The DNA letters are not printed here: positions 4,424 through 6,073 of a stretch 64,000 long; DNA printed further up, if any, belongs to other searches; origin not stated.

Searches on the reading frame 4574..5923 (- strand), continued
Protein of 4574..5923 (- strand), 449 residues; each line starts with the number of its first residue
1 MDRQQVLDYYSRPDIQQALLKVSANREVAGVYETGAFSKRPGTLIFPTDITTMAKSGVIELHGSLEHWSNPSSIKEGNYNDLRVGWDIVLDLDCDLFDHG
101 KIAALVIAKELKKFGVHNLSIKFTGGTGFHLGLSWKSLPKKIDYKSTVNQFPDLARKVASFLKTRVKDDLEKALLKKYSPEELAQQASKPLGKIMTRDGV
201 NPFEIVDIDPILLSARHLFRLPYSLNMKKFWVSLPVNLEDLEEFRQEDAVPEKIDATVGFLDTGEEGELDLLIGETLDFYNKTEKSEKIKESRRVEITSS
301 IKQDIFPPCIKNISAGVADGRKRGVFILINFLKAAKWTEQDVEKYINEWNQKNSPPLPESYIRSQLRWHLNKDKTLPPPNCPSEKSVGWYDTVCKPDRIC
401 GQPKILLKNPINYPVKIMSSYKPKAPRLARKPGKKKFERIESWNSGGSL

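Call 63: find_encoding_contigs(protein=P0005, flank=3000, max_places=2)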
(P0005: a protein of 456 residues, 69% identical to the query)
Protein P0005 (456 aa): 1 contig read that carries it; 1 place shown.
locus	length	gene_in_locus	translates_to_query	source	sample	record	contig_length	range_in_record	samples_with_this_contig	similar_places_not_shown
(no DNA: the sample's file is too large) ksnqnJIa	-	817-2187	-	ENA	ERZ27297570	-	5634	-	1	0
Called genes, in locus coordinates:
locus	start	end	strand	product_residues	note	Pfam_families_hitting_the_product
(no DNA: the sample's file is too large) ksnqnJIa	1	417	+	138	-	?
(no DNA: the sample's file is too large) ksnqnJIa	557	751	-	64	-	-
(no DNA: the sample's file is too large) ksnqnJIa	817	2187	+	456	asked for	PF21686:LigD_Prim-Pol (faint)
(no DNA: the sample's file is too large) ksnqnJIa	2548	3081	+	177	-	PF05916:Sld5, PF27418:GINS23_N, PF22090:Gins51_C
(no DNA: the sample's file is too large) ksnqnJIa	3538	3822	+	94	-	PF00935:Ribosomal_L44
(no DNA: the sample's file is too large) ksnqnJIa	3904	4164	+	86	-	PF01667:Ribosomal_S27e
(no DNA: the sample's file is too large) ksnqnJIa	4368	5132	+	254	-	PF07541:EIF_2_alpha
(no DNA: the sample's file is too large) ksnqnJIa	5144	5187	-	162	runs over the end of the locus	?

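Call 64: find_encoding_contigs(protein=P0007, flank=3000, max_places=2)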
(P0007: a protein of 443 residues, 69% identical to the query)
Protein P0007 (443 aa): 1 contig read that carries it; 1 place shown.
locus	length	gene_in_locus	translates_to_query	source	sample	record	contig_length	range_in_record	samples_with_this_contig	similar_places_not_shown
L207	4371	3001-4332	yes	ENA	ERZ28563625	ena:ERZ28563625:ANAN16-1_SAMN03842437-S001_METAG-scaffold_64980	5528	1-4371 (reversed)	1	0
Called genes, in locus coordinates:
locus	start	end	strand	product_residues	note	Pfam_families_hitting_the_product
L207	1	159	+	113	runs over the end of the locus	-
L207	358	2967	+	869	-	PF17900:Peptidase_M1_N, PF01433:Peptidase_M1, PF11838:ERAP1_C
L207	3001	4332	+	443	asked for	-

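Call 65: find_encoding_contigs(protein=P0006, flank=3000, max_places=2)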
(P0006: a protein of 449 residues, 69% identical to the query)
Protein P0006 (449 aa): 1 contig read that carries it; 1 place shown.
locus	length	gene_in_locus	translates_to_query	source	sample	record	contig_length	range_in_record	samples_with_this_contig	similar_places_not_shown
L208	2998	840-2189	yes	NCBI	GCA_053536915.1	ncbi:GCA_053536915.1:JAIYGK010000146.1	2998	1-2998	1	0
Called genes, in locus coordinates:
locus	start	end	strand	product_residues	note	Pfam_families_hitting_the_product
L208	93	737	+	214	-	-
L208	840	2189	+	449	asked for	PF21686:LigD_Prim-Pol (faint), PF01896:DNA_primase_S (weak)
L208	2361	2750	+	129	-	PF05916:Sld5, PF22090:Gins51_C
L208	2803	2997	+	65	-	?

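Call 67: search_protein_families(library=pfam, proteins=[L012:5639-5917:-, L012:5918-6142:-, L008:5414-6718:+, L031:5198-5638:+, L042:4327-4680:+, L043:4389-5774:+, L047:5297-5887:+, L051:5277-5741:+, L086:5329-5733:+, L006:6361-7002:-], max_evalue=0.001)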
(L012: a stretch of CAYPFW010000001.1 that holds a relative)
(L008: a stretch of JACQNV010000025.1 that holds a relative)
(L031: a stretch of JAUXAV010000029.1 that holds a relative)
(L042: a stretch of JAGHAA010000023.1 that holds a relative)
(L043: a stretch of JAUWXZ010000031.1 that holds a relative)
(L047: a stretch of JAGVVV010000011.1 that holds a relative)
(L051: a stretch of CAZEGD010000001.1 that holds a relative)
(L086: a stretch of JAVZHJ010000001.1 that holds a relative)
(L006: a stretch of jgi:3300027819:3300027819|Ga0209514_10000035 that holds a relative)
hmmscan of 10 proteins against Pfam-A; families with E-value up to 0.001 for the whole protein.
L012:5639-5917:- (92 aa): 1 family
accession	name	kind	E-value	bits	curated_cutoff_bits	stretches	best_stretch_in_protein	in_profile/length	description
PF05016.21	ParE_toxin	-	4e-05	24.6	23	1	22-84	25-87/89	ParE toxin of type II toxin-antitoxin system, parDE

L012:5918-6142:- (74 aa): 1 family
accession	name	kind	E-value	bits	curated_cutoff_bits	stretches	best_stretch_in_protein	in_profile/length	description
PF24434.1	DUF7557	-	0.00078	19.3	25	0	16-47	2-33/45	Family of unknown function (DUF7557)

L008:5414-6718:+ (434 aa): 0 families

L031:5198-5638:+ (146 aa): 1 family
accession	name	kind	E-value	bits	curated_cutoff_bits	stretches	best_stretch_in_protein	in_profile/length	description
PF18933.6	PsbP_2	-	0.00051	20.5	27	1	66-144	109-183/184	PsbP-like protein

L042:4327-4680:+ (117 aa): 0 families

L043:4389-5774:+ (461 aa): 4 families
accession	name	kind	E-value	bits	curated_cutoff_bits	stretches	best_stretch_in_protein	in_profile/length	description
PF00696.33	AA_kinase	-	1.1e-26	94.5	24.9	1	8-282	3-234/234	Amino acid kinase family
PF22468.2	ACT_9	-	3.4e-08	33.6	27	1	397-458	1-60/61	ACT domain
PF01842.31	ACT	-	4.1e-08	33.3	27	1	405-455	8-61/66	ACT domain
PF13840.12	ACT_7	-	5.6e-07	29.8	27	0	396-426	8-39/65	ACT domain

L047:5297-5887:+ (196 aa): 2 families
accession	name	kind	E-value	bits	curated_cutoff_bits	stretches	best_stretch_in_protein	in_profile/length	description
PF01569.27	PAP2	-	8.7e-17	61.5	27.2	1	56-171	4-128/130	PAP2 superfamily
PF14378.12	PAP2_3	-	1.1e-06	29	27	1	101-162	125-189/190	PAP2 superfamily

L051:5277-5741:+ (154 aa): 0 families

L086:5329-5733:+ (134 aa): 1 family
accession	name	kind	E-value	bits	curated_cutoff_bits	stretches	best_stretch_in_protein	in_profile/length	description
PF16595.10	Cas9_PI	-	0.00059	20.1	25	1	52-133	102-189/265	PAM-interacting domain of CRISPR-associated endonuclease Cas9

L006:6361-7002:- (213 aa): 3 families
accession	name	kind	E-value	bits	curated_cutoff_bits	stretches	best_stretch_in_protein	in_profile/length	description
PF00132.30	Hexapep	-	1.6e-21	75.4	27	3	45-76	2-33/36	Bacterial transferase hexapeptide (six repeats)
PF25084.1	LbH_EIF2B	-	1.8e-13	50.9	54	1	41-124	6-88/105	EIF2B subunit epsilon LbH domain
PF14602.12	Hexapep_2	-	6.5e-08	32.6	27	0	45-72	2-27/34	Hexapeptide repeat of succinyl-transferase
